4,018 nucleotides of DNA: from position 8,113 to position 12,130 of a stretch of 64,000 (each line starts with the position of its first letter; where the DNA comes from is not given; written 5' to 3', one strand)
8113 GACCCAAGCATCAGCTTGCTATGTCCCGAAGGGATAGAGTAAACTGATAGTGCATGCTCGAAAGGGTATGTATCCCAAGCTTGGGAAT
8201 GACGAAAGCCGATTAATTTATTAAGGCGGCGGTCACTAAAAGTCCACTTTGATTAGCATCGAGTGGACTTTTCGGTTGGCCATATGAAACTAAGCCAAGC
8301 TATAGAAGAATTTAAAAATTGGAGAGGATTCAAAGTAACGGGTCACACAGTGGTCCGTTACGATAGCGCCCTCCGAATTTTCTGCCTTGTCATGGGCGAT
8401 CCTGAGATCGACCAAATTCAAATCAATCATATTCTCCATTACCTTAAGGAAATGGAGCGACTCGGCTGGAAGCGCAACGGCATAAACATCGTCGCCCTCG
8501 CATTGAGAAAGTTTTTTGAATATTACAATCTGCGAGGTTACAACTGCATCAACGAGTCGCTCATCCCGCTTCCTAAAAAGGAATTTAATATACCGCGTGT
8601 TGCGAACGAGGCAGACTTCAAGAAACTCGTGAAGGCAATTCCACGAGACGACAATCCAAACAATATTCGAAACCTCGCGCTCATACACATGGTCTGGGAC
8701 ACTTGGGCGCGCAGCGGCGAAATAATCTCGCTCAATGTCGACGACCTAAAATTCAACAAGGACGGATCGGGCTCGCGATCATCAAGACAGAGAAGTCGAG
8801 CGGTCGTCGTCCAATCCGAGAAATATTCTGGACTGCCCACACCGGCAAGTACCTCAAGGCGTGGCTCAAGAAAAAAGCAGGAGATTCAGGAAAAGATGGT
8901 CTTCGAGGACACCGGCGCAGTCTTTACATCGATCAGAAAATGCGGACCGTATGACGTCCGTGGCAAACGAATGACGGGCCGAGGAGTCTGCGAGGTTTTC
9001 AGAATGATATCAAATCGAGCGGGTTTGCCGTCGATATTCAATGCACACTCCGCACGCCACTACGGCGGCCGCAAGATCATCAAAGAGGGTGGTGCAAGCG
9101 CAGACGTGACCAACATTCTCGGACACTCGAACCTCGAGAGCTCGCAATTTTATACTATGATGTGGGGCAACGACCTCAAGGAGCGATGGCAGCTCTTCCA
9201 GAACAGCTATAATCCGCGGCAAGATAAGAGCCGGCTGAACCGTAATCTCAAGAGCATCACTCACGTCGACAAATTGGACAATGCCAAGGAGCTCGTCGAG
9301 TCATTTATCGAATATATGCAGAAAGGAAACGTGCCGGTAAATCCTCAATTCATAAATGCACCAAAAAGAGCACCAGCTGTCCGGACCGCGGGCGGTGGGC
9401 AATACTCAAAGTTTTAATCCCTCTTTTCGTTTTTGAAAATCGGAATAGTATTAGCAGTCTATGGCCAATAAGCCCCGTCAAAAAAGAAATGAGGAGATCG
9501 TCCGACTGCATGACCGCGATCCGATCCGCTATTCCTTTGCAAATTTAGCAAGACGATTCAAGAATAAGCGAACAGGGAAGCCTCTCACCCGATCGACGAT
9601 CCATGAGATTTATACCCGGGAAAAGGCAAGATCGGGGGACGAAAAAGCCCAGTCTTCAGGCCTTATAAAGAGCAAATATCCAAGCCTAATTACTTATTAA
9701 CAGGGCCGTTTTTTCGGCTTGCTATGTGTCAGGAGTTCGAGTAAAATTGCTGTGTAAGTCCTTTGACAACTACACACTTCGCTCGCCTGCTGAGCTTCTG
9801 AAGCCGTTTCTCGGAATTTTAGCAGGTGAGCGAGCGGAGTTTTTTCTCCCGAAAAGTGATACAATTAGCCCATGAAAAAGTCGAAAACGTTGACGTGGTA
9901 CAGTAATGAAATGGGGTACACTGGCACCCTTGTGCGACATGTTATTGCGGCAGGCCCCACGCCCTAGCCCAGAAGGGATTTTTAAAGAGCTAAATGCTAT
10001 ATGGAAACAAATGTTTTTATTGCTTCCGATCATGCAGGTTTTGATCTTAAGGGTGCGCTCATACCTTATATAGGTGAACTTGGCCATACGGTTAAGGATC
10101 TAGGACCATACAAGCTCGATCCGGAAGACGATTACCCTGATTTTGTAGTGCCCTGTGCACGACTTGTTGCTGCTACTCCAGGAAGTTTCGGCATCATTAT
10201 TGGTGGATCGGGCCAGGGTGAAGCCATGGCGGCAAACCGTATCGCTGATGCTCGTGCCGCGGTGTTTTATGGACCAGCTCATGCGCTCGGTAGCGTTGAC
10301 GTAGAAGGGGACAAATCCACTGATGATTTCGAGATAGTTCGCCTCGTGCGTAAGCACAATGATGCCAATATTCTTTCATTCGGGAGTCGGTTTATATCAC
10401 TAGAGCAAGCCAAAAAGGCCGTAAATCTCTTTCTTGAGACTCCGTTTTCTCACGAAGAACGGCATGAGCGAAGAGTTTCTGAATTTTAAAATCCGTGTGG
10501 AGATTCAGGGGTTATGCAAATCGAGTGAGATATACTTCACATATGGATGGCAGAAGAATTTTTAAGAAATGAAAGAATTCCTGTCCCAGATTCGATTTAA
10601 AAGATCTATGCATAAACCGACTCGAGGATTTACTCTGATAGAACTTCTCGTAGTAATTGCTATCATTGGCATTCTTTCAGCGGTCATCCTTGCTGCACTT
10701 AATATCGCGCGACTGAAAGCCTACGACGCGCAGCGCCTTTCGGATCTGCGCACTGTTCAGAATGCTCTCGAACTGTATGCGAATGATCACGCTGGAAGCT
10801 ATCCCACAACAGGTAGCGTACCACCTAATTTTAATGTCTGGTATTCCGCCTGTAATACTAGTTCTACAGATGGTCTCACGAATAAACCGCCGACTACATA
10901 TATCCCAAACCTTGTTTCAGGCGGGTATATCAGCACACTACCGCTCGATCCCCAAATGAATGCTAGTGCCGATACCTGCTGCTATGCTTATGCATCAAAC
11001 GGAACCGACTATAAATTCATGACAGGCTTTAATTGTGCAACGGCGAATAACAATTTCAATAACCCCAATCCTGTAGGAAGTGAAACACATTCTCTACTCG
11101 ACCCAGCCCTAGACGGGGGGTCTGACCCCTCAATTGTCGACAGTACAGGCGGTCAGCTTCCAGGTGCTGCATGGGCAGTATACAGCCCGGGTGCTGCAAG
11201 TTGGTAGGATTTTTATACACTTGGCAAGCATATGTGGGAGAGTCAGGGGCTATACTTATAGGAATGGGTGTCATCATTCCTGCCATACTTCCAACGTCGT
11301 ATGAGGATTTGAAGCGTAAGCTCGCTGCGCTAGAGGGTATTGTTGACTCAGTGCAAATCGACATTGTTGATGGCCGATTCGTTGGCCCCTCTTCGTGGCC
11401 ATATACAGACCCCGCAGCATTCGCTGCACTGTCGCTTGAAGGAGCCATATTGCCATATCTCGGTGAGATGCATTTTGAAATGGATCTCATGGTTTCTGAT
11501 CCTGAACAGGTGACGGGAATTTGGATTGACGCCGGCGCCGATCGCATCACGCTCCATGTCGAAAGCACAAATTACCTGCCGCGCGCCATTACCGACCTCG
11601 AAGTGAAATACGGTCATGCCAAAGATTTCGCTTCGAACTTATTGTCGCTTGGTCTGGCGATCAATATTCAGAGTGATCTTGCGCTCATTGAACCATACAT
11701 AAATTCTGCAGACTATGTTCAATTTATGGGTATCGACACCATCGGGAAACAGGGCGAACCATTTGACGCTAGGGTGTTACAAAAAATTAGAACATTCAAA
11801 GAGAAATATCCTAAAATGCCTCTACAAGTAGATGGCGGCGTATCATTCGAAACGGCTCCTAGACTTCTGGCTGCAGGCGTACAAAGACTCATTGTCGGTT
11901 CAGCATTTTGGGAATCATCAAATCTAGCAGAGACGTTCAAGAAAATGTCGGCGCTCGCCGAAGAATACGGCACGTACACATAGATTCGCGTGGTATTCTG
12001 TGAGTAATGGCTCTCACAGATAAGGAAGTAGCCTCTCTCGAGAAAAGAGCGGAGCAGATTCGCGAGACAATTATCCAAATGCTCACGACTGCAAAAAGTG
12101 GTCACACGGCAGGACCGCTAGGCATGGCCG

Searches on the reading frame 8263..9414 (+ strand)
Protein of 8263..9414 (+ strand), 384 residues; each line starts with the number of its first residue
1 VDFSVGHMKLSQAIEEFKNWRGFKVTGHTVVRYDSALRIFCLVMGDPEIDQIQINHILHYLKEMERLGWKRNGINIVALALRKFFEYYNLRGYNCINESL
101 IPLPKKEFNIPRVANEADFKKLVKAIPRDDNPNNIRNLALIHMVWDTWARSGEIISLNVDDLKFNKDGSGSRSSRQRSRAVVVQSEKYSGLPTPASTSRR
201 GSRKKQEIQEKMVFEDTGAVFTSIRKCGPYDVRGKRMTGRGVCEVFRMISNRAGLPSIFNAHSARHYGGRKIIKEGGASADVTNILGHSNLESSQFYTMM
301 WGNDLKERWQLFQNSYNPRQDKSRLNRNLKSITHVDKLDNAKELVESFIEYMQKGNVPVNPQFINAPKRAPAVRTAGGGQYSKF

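Call 32: search_protein_families(library=pfam, proteins=[window:8263-9414:+], max_evalue=0.01)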
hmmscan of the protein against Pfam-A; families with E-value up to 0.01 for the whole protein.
window:8263-9414:+ (384 aa): 2 families
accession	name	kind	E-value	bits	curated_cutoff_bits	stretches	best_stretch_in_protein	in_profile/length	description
PF00589.27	Phage_integrase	-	5.7e-16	59.2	27.1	1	116-298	5-166/172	Phage integrase family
PF02899.23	Phage_int_SAM_1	-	0.00075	20.2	22.3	1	28-87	17-78/83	Phage integrase, N-terminal SAM-like domain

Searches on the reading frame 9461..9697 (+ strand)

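Call 32: search_protein_families(library=pfam, proteins=[window:9461-9697:+], max_evalue=0.01)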
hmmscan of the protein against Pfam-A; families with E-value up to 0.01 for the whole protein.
window:9461-9697:+ (79 aa): 1 family
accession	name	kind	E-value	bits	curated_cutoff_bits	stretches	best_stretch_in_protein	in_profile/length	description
PF12824.13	MRP-L20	-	0.002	18.8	30.4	1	11-34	92-115/164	Mitochondrial ribosomal protein subunit L20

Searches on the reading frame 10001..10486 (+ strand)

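Call 32: search_protein_families(library=pfam, proteins=[window:10001-10486:+], max_evalue=0.01)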
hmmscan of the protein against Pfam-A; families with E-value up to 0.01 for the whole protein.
window:10001-10486:+ (162 aa): 1 family
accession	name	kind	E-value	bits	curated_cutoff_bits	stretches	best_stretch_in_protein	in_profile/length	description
PF02502.23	LacAB_rpiB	-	9.4e-39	133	24.7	2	5-95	1-90/138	Ribose/Galactose Isomerase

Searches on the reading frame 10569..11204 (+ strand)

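Call 32: search_protein_families(library=pfam, proteins=[window:10569-11204:+], max_evalue=0.01)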
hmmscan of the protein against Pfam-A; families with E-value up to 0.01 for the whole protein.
window:10569-11204:+ (212 aa): 1 family
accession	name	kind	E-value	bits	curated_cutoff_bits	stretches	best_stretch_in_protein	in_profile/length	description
PF07963.17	N_methyl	-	2.2e-09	36.9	21.2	1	18-41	4-27/27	Prokaryotic N-terminal methylation motif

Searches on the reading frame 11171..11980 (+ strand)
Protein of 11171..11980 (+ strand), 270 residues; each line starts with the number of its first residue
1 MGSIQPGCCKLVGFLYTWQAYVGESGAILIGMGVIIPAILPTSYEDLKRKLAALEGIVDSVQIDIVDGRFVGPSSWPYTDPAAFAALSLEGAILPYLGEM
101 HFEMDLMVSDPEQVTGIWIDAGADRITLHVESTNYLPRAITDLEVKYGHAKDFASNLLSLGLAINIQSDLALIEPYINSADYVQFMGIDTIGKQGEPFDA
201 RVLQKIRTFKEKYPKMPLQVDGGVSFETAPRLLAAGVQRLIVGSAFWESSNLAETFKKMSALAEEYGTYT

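Call 32: search_protein_families(library=pfam, proteins=[window:11171-11980:+], max_evalue=0.01)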
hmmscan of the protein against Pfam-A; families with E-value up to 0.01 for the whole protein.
window:11171-11980:+ (270 aa): 3 families
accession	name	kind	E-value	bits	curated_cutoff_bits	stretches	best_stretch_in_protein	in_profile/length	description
PF00834.25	Ribul_P_3_epim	-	4.6e-23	82.1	21.1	1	35-246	2-197/198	Ribulose-phosphate 3 epimerase family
PF00977.27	His_biosynth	-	2.2e-05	24.4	23.6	1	180-255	43-114/228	Histidine biosynthesis protein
PF02581.23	TMP-TENI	-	0.0042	16.9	27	1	159-245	97-179/180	Thiamine monophosphate synthase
